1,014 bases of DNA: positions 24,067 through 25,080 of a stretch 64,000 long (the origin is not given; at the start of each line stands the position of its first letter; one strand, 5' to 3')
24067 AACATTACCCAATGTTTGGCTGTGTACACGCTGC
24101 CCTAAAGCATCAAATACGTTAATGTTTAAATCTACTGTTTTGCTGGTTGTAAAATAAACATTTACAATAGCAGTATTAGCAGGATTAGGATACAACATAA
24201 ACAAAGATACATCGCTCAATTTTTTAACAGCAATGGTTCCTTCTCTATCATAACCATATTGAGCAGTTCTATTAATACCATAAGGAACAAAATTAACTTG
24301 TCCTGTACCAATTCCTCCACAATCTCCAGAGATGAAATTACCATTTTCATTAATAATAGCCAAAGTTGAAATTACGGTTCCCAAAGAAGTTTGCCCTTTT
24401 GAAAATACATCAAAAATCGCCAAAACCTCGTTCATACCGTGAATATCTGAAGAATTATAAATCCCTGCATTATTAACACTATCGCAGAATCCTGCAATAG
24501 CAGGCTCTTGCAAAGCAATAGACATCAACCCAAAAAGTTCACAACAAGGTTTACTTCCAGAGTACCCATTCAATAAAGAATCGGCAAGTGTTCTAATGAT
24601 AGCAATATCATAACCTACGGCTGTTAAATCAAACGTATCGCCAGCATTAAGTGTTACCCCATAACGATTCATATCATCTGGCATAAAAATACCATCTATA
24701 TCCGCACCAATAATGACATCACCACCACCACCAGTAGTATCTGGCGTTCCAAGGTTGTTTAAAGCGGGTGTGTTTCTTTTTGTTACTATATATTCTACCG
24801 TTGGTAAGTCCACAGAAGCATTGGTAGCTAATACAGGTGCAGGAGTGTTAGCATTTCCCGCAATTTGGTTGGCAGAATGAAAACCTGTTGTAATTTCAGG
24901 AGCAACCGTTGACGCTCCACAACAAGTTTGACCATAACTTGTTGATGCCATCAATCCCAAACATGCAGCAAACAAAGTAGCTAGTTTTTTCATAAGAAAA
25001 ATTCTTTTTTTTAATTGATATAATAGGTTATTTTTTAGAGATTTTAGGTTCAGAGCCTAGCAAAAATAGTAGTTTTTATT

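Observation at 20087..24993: Run of three T9SS cargo genes sharing a Cys-rich ~230-aa extracellular domain not known to me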

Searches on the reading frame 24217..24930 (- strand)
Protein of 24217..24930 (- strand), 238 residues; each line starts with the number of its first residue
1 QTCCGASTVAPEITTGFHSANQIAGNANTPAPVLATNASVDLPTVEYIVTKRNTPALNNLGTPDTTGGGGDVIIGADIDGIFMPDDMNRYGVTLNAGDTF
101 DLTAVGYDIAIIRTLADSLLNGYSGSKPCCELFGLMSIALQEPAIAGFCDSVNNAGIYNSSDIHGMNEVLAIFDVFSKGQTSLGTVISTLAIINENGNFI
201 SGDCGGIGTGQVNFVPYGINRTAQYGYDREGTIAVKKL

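Call 7: find_homologous_proteins(query=window:24217-24930:-, max_evalue=0.001)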
Query seq(238 aa) (238 aa): 71 proteins with E <= 0.001 among 877 candidates.
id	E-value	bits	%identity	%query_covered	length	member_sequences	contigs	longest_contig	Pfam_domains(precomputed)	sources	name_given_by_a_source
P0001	5.8e-112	391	76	100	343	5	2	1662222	PF18962.8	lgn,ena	-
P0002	1.5e-110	387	76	100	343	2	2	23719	PF18962.8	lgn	-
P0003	1.9e-109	383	75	100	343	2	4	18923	PF18962.8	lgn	-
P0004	4.9e-108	378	72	100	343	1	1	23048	PF18962.8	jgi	jgi:hypothetical protein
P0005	1.6e-106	373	74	100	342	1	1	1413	PF18962.8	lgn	-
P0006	2.1e-106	373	74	100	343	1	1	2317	PF18962.8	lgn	-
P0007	1.5e-105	370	73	100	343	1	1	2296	PF18962.8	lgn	-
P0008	1.3e-104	367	71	100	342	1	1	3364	PF18962.8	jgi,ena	-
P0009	2.3e-104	366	71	100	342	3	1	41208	PF18962.8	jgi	jgi:hypothetical protein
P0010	6.7e-104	365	71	100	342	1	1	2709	PF18962.8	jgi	jgi:hypothetical protein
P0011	8.8e-103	361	71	100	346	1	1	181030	PF18962.8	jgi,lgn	jgi:hypothetical protein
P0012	2.9e-102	359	71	100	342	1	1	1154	PF18962.8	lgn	-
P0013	4.5e-102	359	71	100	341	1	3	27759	PF18962.8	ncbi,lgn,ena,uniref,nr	ncbi:MAG: Secreted protein [uncultured Aureispira sp.]|uniref:Secreted protein n=1 Tax=uncultured Au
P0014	4.1e-99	349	69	94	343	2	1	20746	PF18962.8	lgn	-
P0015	2.6e-98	346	67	100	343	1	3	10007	PF18962.8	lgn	-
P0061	7.4e-44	168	42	100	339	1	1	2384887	PF18962.8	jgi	jgi:hypothetical protein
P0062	1.4e-43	167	42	100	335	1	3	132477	PF18962.8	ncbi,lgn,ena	-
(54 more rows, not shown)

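Call 18: find_encoding_contigs(protein=P0001, flank=10000, max_places=2)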
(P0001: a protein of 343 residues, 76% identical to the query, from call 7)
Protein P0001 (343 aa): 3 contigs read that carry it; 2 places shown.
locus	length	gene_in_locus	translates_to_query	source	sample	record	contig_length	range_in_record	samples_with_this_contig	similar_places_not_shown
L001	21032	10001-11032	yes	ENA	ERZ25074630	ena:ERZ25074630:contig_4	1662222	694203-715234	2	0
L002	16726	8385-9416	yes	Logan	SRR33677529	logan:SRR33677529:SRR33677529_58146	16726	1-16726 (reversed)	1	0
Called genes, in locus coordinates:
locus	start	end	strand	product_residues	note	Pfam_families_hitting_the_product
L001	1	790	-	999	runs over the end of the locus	PF24885:TPR_NPHP3 (faint), PF00515:TPR_1 (faint), PF07719:TPR_2 (faint), PF13374:TPR_10 (faint), PF17874:TPR_MalT, PF13424:TPR_12, PF13424:TPR_12, PF12770:CHAT, +4 more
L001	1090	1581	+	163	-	PF08534:Redoxin, PF00578:AhpC-TSA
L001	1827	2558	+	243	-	PF18935:DUF5683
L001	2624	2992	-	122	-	PF00072:Response_reg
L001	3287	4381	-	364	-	PF26049:RLMG_N, PF05175:MTS, PF13847:Methyltransf_31, PF08241:Methyltransf_11, PF08242:Methyltransf_12 (weak), PF13649:Methyltransf_25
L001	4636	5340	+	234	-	PF10988:DUF2807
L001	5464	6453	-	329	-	PF13568:OMP_b-brl_2 (faint), PF19573:DUF6089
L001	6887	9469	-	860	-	PF13620:CarboxypepD_reg, PF13715:CarbopepD_reg_2, PF08308:PEGA (weak), PF07715:Plug, PF00593:TonB_dep_Rec_b-barrel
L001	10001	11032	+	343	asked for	PF18962:Por_Secre_tail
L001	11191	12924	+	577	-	PF18962:Por_Secre_tail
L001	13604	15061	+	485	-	PF18962:Por_Secre_tail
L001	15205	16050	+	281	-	PF07608:DUF1571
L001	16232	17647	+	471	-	PF00171:Aldedh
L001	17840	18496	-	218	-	PF00923:TAL_FSA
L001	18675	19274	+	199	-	PF00440:TetR_N, PF17932:TetR_C_24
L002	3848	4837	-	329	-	PF13568:OMP_b-brl_2 (faint), PF19573:DUF6089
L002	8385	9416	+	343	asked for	PF18962:Por_Secre_tail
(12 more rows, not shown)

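Call 19: find_encoding_contigs(protein=P0061, flank=10000, max_places=2)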
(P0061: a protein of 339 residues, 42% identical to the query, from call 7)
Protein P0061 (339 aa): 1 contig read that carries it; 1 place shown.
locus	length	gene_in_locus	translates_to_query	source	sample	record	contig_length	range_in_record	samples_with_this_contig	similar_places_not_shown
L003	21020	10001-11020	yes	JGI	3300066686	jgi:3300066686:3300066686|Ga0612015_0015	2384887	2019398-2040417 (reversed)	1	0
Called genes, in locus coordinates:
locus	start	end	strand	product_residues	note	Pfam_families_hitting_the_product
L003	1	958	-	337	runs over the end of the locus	PF02562:PhoH, PF13604:AAA_30 (weak), PF13245:AAA_19 (weak)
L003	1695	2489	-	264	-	PF01596:Methyltransf_3, PF13578:Methyltransf_24, PF13847:Methyltransf_31 (weak)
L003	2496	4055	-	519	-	PF09820:AAA-ATPase_like, PF08011:PDDEXK_9 (weak)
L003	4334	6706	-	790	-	PF13620:CarboxypepD_reg, PF13715:CarbopepD_reg_2, PF07715:Plug, PF00593:TonB_dep_Rec_b-barrel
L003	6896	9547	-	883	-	PF13620:CarboxypepD_reg, PF13715:CarbopepD_reg_2, PF07715:Plug, PF00593:TonB_dep_Rec_b-barrel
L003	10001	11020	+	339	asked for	PF18962:Por_Secre_tail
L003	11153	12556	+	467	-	PF18962:Por_Secre_tail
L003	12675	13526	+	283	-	PF07608:DUF1571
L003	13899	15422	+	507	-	PF00171:Aldedh, PF05893:LuxC (weak)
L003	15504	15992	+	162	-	PF00588:SpoU_methylase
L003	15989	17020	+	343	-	-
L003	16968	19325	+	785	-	-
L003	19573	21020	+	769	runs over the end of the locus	-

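Call 20: find_encoding_contigs(protein=P0062, flank=10000, max_places=2)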
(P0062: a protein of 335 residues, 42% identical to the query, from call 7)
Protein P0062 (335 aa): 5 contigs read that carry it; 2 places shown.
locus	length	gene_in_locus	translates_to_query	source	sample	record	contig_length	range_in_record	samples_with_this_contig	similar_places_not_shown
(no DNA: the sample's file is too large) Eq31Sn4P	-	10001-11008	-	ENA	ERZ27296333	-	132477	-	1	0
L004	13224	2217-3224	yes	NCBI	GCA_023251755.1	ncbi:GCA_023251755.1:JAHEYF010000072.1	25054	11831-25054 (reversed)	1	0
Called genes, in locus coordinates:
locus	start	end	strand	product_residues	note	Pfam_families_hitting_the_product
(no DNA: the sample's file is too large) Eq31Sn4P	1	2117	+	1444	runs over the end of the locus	-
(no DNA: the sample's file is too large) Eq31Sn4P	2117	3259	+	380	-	-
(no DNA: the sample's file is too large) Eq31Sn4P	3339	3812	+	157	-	PF03449:GreA_GreB_N, PF01272:GreA_GreB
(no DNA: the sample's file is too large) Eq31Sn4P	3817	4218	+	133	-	PF11969:DcpS_C, PF01230:HIT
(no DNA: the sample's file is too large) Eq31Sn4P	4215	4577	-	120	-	-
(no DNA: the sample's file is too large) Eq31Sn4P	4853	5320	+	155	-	PF02576:RimP_N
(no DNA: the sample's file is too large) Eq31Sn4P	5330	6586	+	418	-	PF08529:NusA_N, PF13184:KH_NusA_1st, PF26594:KH_NusA_2nd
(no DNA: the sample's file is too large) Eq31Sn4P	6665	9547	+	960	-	PF04760:IF2_N, PF00009:GTP_EFTU, PF01926:MMR_HSR1, PF22042:EF-G_D2, PF11987:IF-2, PF03144:GTP_EFTU_D2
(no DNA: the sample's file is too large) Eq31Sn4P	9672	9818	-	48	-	-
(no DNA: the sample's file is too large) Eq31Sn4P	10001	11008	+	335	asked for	PF18962:Por_Secre_tail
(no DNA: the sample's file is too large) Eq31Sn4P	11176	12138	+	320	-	PF06580:His_kinase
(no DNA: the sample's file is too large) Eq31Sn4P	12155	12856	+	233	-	PF00072:Response_reg, PF04397:LytTR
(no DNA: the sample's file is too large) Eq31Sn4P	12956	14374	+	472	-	PF04371:PAD_porph, PF18962:Por_Secre_tail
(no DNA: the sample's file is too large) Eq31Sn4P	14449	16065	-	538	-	PF00364:Biotin_lipoyl, PF07831:PYNP_C (faint), PF09891:DUF2118 (faint), PF25917:BSH_RND (faint), PF25973:BSH_CzcB (faint), PF00364:Biotin_lipoyl, PF02817:E3_binding, PF00198:2-oxoacid_dh, +2 more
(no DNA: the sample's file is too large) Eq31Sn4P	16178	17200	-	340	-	PF00676:E1_dh, PF02775:TPP_enzyme_C, PF13292:DXP_synthase_N (weak)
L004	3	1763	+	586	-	?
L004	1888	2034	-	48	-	-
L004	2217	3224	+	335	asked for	PF18962:Por_Secre_tail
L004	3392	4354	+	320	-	PF06580:His_kinase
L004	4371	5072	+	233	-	PF00072:Response_reg, PF04397:LytTR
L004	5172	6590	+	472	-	PF04371:PAD_porph, PF18962:Por_Secre_tail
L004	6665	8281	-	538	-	PF00364:Biotin_lipoyl, PF07831:PYNP_C (faint), PF09891:DUF2118 (faint), PF25917:BSH_RND (faint), PF25973:BSH_CzcB (faint), PF00364:Biotin_lipoyl, PF02817:E3_binding, PF00198:2-oxoacid_dh, +2 more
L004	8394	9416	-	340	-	PF00676:E1_dh, PF02775:TPP_enzyme_C, PF13292:DXP_synthase_N (weak)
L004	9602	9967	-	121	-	-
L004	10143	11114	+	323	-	PF04055:Radical_SAM, PF06968:BATS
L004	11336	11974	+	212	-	PF00578:AhpC-TSA, PF08534:Redoxin, PF10417:1-cysPrx_C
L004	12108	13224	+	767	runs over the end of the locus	PF17678:Glyco_hydro_92N, PF07971:Glyco_hydro_92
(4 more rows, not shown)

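Call 21: predict_structure(alignment_id=A2)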
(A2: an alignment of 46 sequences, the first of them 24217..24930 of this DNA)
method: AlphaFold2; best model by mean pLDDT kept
length: 238 residues; sequences in the alignment: 46
mean_pLDDT: 90.9   pTM: 0.87
mean pLDDT of the five models: 90.9, 90.1, 89.0, 88.2, 88.1
residues with pLDDT >= 90: 168; 70-90: 58; 50-70: 12; < 50: 0
segments of 3 or more residues with pLDDT < 50: none
pLDDT, mean of each block of 10 residues (from residue 1): 82 94 95 96 97 96 89 98 97 96 97 92 90 88 88 95 96 92 94 85 71 86 96 69
secondary structure, 60 per line:
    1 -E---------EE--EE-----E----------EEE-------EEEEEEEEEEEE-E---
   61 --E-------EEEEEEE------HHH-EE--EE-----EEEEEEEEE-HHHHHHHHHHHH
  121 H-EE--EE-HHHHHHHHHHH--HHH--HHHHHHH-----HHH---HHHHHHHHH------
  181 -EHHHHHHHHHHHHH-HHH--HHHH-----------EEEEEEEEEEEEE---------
elements in order: E34-36 E44-55 E71-77 E99-107 H109-121 H130-140 H148-154 H166-174 H183-195 H202-205 E217-229

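Call 25: search_protein_representatives(alignment_id=A3)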
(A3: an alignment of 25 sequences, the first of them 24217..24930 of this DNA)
Query: 25 sequences, 237 profile positions. Proteins with E-value up to 0.001 (for the whole library): 132; up to 1e-10: 95; up to 1e-30: 26. The best 132 are listed.
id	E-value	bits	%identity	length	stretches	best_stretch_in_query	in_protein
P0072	2.1e-185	629.7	-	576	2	2-237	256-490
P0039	9.6e-97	339.4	-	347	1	1-237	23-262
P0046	2.9e-96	337.9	-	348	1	1-237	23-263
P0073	1.8e-86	305.8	-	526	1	1-228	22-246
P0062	1.8e-81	289.4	-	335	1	2-237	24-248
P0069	6.3e-80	284.4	-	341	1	4-237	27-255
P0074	3.7e-75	268.8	-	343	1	2-235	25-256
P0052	9.7e-74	264.1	-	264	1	63-233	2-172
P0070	2.8e-67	243.0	-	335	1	2-236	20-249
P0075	1.5e-64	234.1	-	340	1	3-236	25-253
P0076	5.7e-60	219.1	-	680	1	3-230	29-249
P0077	1.8e-59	217.5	-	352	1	43-231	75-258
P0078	3.3e-58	213.3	-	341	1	3-223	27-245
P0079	1.1e-57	211.6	-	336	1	2-228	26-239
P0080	3.2e-57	210.1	-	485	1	3-228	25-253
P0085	1.5e-40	155.5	-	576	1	1-230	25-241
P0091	2.5e-30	122.1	-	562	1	2-232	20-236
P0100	1.3e-23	100.1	-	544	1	2-231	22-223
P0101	2.4e-23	99.2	-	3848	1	35-228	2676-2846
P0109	1.2e-19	87.1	-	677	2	92-196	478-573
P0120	6.7e-18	81.4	-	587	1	2-225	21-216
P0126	1.7e-16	76.8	-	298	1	20-223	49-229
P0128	4.3e-16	75.4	-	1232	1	33-221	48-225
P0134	4.3e-15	72.2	-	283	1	21-218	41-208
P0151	2.8e-13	66.2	-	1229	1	20-222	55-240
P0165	7.4e-10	55.0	-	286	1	32-217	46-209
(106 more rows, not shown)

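Call 31: search_protein_families(library=pfam, proteins=[P0073, P0076, P0085, P0091, P0100, P0101, P0128, P0151, P0120], max_evalue=0.01)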
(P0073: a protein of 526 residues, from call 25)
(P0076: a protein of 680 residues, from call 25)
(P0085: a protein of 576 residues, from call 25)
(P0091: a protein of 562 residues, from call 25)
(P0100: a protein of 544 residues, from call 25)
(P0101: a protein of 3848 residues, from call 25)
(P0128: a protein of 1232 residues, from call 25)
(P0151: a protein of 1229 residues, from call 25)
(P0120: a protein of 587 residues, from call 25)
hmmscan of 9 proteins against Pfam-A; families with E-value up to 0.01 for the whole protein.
P0073 (526 aa): 3 families
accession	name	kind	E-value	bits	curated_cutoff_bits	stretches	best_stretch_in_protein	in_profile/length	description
PF18911.6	PKD_4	-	5.4e-09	36.4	27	1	377-436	28-83/85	PKD domain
PF00801.26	PKD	-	7.1e-08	32.8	23.5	1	371-426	20-72/80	PKD domain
PF18962.6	Por_Secre_tail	-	0.0001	23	27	1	455-515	3-66/75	Secretion system C-terminal sorting domain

P0076 (680 aa): 1 family
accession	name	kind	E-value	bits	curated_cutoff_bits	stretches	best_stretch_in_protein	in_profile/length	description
PF18962.6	Por_Secre_tail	-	3.9e-12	46.7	27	1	603-678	1-74/75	Secretion system C-terminal sorting domain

P0085 (576 aa): 3 families
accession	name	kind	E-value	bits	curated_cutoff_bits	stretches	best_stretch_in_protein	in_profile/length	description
PF18962.6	Por_Secre_tail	-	4.9e-11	43.2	27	1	499-571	1-72/75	Secretion system C-terminal sorting domain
PF18911.6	PKD_4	-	4.4e-06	27.1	27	1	403-450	33-76/85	PKD domain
PF00801.26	PKD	-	0.00017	22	23.5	1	402-444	27-68/80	PKD domain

P0091 (562 aa): 3 families
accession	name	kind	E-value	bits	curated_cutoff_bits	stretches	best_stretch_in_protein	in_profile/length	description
PF18962.6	Por_Secre_tail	-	4.7e-14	52.9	27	1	489-559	1-74/75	Secretion system C-terminal sorting domain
PF18911.6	PKD_4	-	2.4e-07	31.2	27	1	391-438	27-73/85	PKD domain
PF00801.26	PKD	-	0.00016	22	23.5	0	219-271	18-67/80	PKD domain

P0100 (544 aa): 4 families
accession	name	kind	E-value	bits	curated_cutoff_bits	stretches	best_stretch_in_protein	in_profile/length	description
PF18911.6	PKD_4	-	2e-11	44.2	27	1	396-459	20-84/85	PKD domain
PF13573.12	SprB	-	1.1e-10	41.4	28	2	302-333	4-35/37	SprB repeat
PF18962.6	Por_Secre_tail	-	6.2e-09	36.5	27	1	474-541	2-74/75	Secretion system C-terminal sorting domain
PF00801.26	PKD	-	8.8e-08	32.5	23.5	1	396-449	17-70/80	PKD domain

P0101 (3848 aa): 15 families
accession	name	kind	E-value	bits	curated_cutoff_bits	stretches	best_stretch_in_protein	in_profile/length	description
PF13573.12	SprB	-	1.4e-126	412.2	28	15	3233-3267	3-37/37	SprB repeat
PF02494.22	HYR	-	8.1e-17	61.8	21.7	3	1472-1551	1-81/81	HYR domain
PF13585.12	CHU_C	-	2.4e-15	56.9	27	1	3765-3835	3-72/86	CHU_C Type IX secretion signal domain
PF12799.13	LRR_4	-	3.9e-14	52.8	27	2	173-209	1-36/44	Leucine Rich repeats (2 copies)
PF01483.27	P_proprotein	-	2.5e-09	37.5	21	1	984-1094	4-86/86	Proprotein convertase P-domain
PF13927.12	Ig_3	-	1.3e-07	32.4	30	1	286-347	10-78/78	Immunoglobulin domain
PF00047.31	ig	-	2e-06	28.4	21.8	1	297-348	25-73/81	Immunoglobulin domain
PF13855.12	LRR_8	-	6.7e-06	26.2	27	1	146-185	21-61/61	Leucine rich repeat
PF13895.12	Ig_2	-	4e-05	24.2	27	1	308-353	28-71/79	Immunoglobulin domain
PF08940.17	DUF1918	-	0.00041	20.4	24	0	3630-3649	26-45/58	Domain of unknown function (DUF1918)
PF23598.1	LRR_14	-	0.00086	18.6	40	1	102-238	68-208/353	Leucine-rich repeat region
PF07686.23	V-set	-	0.00096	19.8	26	1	324-348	71-95/109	Immunoglobulin V-set domain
PF23211.1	LRR_LRWD1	-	0.00098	19.3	28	1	128-207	22-97/190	Leucine-rich repeat and WD repeat-containing protein 1, LRR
PF07679.22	I-set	-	0.0016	18.9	23.7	0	312-349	33-79/90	Immunoglobulin I-set domain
PF25019.1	LRR_R13L1-DRL21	-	0.0016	18.8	27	0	99-158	67-125/127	R13L1/DRL21 LRRs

P0128 (1232 aa): 5 families
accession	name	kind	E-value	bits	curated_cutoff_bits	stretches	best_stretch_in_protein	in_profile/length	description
PF21471.3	Reelin_subrepeat-B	-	2.5e-07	31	27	0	1037-1065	54-81/127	Reelin subrepeat B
PF18203.6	IPTL-CTERM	-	7.4e-06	26.1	20.8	1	1199-1226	3-27/28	IPTL-CTERM motif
PF03174.19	CHB_HEX_C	-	2.8e-05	24.4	23.6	0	1042-1059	34-51/76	Chitobiase/beta-hexosaminidase C-terminal domain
PF02012.26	BNR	-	0.00054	20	27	0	1047-1057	2-12/12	BNR/Asp-box repeat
PF24316.1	Tli3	-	0.0011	19.7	27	0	1030-1059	63-99/129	T6SS Tli3 immunity protein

P0151 (1229 aa): 4 families
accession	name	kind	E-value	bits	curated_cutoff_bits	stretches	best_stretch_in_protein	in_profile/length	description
PF18962.6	Por_Secre_tail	-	4.7e-20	72.1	27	1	1150-1227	3-75/75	Secretion system C-terminal sorting domain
PF13860.13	FlgD_ig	-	2.9e-11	43.6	27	0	865-906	39-78/79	FlgD Ig-like domain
PF02412.23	TSP_3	-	4.4e-07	29.9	25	1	923-944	15-36/36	Thrombospondin type 3 repeat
PF13573.12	SprB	-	4.2e-05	23.5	28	2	1054-1090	1-36/37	SprB repeat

P0120 (587 aa): 3 families
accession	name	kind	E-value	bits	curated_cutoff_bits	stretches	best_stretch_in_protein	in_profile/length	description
PF02368.24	Big_2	-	7.5e-25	87.1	22.8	2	225-299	2-72/79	Bacterial Ig-like domain (group 2)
PF18962.6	Por_Secre_tail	-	2e-13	50.9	27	1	512-585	3-74/75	Secretion system C-terminal sorting domain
PF11589.14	DUF3244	-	0.00035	21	25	0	528-579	39-89/96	Domain of unknown function (DUF3244)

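Call 32: find_related_loci(query=A3, collection=genome_contigs, flank=8000)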
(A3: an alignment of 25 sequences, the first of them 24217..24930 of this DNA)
Query A3 (238 aa) in genome_contigs; peptide patterns used: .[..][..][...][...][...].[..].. (x = any residue, [..] = any of these).
69 stretches matched a pattern; 14 encode a relative of the query (tblastn E <= 1e-3); 14 distinct loci.
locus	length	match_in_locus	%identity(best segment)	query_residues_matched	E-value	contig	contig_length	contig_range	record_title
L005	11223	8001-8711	73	1-238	1e-115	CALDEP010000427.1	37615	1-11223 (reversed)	MAG: uncultured Aureispira sp. isolate B3_Bin_Bin_96_1 genome assembly, contig: c_000000977840, whole genome shotgun seq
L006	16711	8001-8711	64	1-238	8e-102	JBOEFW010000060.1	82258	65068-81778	MAG: Aureispira sp. isolate PBSAbac1 PBSA13_contig_947, whole genome shotgun sequence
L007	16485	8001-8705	71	1-238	7e-102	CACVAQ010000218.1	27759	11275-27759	MAG: uncultured Aureispira sp. isolate HLG_WM_MAG_10 genome assembly, contig: NODE_281_length_27759_cov_53.125036, whole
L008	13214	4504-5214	66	1-238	2e-101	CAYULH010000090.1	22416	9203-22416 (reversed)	MAG TPA_asm: uncultured Aureispira sp. isolate binchicken_co405_134 genome assembly, contig: NODE_3342_length_22416_cov_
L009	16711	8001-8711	62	1-238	4e-99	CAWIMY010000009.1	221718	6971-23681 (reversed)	MAG: uncultured Saprospiraceae bacterium isolate MFD03250.bin.1.19 genome assembly, contig: contig_8134, whole genome sh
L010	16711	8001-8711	63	1-238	7e-99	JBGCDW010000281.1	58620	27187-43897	MAG: Aureispira sp. isolate SGMAG-63 contig281, whole genome shotgun sequence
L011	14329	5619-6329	62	1-238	1e-98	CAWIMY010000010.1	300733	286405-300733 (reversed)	MAG: uncultured Saprospiraceae bacterium isolate MFD03250.bin.1.19 genome assembly, contig: contig_8135, whole genome sh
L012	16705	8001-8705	61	3-238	1e-93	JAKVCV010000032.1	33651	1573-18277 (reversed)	MAG: Saprospiraceae bacterium isolate ALOHA_ZT_63 ZT-Saprospiraceae-4_32, whole genome shotgun sequence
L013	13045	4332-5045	58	2-238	6e-86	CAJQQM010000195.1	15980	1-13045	MAG: uncultured Aureispira sp. isolate 3_20180511_Bin_METABAT_31_1 genome assembly, contig: c_000017487766, whole genome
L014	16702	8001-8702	51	2-238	4e-74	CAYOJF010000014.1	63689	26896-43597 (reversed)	MAG TPA_asm: uncultured Aureispira sp. isolate SRP268394_co1_165 genome assembly, contig: NODE_635_length_63689_cov_7.40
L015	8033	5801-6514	49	2-238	5e-70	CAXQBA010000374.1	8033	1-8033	MAG: Luminiphilus sp. isolate 3um_A1B0725_2.24 genome assembly, contig: k127_115536, whole genome shotgun sequence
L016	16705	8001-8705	51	2-238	7e-68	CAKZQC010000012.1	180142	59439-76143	MAG TPA_asm: uncultured Saprospiraceae bacterium isolate ERR2094174_bin.4_CONCOCT_v1.1_MAG genome assembly, contig: ERZ6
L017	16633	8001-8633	44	20-238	4e-50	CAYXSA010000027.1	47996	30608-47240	MAG TPA_asm: uncultured Saprospiraceae bacterium isolate SRP329715_co2_197 genome assembly, contig: NODE_1521_length_479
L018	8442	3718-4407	41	2-238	5e-48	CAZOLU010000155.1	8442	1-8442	MAG TPA_asm: uncultured Saprospiraceae bacterium isolate SRP141376_co3_133 genome assembly, contig: NODE_22722_length_84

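Call 39: find_encoding_contigs(protein=P0076, flank=8000, max_places=2)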
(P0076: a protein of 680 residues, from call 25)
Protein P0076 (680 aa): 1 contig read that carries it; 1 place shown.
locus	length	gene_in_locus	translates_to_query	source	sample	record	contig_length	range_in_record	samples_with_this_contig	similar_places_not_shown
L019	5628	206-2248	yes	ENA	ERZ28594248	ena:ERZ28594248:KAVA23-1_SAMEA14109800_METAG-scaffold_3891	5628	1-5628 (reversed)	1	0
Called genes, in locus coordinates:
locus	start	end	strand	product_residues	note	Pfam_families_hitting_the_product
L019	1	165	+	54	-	?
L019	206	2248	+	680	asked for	PF18962:Por_Secre_tail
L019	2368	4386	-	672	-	-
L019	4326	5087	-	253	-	-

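Call 40: find_encoding_contigs(protein=P0100, flank=8000, max_places=2)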
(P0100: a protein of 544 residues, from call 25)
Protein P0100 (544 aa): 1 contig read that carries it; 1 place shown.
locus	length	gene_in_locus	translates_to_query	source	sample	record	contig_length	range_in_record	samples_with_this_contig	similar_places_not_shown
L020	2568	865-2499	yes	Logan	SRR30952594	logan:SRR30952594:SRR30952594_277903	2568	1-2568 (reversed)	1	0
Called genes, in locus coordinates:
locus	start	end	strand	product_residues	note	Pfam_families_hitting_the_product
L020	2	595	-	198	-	?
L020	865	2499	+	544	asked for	PF13573:SprB (weak), PF00801:PKD, PF18911:PKD_4, PF18962:Por_Secre_tail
